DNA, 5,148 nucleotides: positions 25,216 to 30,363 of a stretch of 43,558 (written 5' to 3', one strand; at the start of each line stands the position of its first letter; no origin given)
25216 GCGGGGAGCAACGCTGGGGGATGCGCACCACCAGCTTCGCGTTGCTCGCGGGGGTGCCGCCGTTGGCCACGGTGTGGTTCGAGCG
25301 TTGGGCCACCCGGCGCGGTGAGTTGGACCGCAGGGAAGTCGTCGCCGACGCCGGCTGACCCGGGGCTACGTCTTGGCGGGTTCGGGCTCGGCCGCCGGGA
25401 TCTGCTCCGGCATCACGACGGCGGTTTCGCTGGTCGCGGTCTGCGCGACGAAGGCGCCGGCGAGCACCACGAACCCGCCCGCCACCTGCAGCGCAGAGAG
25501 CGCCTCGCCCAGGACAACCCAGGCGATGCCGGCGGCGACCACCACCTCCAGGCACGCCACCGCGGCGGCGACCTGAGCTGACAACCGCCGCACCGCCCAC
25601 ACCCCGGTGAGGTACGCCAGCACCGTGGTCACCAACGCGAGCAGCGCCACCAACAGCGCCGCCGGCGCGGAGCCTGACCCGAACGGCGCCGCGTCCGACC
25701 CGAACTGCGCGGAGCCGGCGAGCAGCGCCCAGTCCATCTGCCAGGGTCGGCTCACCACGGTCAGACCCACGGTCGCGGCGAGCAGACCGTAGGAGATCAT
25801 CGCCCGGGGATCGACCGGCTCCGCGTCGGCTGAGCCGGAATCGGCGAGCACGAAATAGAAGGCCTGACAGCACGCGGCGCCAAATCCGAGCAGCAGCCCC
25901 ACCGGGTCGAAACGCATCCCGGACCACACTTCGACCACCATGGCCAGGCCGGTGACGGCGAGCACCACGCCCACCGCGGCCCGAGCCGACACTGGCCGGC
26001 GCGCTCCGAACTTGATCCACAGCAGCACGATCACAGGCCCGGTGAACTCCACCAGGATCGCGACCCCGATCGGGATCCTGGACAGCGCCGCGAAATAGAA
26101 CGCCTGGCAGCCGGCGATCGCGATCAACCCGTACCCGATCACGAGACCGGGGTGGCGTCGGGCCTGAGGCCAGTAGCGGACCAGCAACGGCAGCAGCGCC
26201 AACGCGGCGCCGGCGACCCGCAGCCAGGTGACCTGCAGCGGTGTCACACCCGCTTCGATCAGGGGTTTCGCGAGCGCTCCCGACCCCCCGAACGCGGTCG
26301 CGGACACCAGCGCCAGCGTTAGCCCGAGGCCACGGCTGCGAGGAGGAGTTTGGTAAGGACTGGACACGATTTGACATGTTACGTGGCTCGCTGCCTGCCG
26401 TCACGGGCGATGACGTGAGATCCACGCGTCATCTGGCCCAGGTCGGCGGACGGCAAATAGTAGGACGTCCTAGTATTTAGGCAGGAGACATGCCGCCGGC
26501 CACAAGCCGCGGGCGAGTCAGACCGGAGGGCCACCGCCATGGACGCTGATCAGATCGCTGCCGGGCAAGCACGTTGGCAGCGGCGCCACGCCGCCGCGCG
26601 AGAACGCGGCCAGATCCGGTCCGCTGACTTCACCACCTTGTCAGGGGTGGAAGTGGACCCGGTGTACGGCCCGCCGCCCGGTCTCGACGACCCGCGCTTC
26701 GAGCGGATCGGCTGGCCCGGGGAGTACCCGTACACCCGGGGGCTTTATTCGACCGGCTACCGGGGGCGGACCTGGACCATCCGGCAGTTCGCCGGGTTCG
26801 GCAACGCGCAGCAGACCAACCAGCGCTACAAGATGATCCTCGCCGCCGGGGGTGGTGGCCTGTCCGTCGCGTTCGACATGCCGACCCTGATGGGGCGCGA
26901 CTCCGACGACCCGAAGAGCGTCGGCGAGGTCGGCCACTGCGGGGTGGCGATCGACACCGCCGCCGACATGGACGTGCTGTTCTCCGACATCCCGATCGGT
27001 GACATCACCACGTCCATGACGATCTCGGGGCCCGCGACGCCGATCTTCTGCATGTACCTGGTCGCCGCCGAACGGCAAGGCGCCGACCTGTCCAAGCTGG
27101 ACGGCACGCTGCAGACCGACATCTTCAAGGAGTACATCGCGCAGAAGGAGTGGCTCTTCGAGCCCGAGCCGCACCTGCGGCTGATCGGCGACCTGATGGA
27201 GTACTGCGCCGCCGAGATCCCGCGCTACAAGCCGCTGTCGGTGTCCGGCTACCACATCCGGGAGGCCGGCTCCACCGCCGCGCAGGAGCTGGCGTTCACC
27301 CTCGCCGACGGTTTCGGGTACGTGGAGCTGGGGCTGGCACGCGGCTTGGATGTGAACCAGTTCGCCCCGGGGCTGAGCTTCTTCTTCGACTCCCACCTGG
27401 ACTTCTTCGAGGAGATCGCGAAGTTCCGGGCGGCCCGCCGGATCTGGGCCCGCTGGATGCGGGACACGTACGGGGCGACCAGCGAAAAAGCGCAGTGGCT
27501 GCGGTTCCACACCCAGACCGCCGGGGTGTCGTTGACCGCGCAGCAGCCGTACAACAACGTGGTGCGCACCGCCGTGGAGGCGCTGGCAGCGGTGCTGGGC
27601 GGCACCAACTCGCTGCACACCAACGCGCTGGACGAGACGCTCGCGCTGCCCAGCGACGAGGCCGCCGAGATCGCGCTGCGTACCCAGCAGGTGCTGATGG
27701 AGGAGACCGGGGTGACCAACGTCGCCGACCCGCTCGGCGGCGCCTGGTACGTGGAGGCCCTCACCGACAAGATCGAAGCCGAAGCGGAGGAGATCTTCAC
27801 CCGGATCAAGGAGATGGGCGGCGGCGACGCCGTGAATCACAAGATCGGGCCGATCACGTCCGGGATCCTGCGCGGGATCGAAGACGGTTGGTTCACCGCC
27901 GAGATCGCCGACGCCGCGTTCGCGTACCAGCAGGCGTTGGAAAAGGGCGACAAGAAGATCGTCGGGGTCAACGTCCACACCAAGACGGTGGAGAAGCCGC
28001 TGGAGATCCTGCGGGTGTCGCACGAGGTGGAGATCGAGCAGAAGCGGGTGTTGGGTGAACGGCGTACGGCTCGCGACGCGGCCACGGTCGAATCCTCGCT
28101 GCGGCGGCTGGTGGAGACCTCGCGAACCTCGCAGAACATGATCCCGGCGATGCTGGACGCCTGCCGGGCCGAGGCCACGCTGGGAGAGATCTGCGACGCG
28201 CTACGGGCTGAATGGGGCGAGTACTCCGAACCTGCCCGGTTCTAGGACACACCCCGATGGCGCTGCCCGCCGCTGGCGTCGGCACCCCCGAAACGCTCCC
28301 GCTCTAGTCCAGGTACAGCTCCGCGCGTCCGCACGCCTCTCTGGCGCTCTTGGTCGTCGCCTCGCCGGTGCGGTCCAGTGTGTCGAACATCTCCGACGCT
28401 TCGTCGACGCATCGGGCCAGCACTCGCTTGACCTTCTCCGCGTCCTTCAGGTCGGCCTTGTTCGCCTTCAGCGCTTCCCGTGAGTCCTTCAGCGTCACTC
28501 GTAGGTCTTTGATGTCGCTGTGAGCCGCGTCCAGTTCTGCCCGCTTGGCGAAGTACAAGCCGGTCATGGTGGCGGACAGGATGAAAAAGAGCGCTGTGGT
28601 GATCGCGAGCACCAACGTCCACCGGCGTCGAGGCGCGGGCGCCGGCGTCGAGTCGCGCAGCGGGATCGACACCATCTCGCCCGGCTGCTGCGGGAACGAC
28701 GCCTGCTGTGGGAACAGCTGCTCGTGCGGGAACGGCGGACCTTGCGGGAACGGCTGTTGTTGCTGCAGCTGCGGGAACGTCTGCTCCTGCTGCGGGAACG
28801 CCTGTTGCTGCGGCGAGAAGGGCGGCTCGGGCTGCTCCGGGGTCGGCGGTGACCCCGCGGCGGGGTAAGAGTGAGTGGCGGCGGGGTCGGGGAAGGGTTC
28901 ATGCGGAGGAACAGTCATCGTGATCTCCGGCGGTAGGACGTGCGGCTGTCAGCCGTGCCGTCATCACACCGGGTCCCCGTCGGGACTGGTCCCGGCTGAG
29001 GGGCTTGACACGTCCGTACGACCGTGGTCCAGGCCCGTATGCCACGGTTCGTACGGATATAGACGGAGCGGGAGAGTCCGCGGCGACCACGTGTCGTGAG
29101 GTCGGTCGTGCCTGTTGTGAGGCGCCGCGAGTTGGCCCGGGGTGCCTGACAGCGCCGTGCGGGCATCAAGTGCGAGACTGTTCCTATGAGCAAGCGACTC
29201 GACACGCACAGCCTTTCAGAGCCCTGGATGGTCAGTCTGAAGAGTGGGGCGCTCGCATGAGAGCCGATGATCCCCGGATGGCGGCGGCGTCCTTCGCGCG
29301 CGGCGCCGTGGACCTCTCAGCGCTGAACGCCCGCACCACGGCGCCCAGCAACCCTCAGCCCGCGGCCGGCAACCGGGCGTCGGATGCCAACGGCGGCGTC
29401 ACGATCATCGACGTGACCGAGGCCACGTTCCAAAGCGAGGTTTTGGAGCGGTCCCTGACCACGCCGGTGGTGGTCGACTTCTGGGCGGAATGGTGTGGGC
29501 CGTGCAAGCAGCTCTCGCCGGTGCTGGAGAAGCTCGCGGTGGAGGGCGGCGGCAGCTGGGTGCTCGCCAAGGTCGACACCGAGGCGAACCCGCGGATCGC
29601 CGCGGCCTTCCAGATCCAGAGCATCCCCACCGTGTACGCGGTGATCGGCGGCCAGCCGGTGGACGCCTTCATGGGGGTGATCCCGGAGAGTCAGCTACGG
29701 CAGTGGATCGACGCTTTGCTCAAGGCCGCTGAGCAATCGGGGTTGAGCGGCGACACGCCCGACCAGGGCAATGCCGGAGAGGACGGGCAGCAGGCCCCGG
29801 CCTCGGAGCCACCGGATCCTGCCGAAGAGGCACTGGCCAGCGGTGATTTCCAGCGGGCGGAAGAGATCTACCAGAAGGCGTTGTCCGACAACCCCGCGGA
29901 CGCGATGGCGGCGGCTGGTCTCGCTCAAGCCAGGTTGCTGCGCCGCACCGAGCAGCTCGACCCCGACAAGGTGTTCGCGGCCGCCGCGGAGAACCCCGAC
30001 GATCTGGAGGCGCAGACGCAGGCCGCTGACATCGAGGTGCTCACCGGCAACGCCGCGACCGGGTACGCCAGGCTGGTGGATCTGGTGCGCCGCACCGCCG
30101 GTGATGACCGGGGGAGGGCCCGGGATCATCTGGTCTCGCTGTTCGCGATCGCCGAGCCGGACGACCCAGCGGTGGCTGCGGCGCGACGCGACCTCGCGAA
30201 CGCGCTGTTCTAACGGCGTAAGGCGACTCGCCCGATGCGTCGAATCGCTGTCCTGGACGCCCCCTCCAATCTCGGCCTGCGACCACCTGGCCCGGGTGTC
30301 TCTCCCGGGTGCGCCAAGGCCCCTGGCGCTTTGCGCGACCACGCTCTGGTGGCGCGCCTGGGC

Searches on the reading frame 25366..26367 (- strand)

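Call 78: search_protein_families(library=pfam, proteins=[window:25366-26367:-], max_evalue=0.00001)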
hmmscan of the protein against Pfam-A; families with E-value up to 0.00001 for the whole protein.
window:25366-26367:- (333 aa): 1 family
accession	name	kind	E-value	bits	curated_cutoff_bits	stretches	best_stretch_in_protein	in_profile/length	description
PF00892.27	EamA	-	4.7e-25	88.9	28.2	2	14-145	2-134/135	EamA-like transporter family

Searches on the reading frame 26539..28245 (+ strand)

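Call 78: search_protein_families(library=pfam, proteins=[window:26539-28245:+], max_evalue=0.00001)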
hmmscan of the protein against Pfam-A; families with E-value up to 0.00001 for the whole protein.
window:26539-28245:+ (568 aa): 1 family
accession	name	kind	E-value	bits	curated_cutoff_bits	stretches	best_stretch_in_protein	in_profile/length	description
PF01642.28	MM_CoA_mutase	-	2.6e-205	683.3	22.1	1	33-560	2-512/512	Methylmalonyl-CoA mutase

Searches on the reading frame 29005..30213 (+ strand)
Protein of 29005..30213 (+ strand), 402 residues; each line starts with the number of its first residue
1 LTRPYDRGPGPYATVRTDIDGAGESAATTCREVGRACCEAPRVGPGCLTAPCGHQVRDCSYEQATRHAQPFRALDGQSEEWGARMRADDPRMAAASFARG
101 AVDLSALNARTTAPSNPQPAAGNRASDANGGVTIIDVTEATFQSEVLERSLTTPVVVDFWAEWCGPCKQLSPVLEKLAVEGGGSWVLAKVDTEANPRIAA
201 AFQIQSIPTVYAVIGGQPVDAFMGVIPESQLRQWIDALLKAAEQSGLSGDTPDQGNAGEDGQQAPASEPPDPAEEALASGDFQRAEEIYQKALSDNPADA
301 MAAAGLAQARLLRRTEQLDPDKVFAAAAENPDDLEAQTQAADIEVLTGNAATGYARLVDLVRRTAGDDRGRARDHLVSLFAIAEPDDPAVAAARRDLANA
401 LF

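Call 78: search_protein_families(library=pfam, proteins=[window:29005-30213:+], max_evalue=0.00001)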
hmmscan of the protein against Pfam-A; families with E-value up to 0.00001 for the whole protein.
window:29005-30213:+ (402 aa): 2 families
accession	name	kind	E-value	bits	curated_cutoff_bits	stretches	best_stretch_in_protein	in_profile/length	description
PF00085.26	Thioredoxin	-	1.1e-24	86.8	23.5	1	135-236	3-102/103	Thioredoxin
PF14561.12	TPR_20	-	3.6e-18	66.1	25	1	315-402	3-90/90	Tetratricopeptide repeat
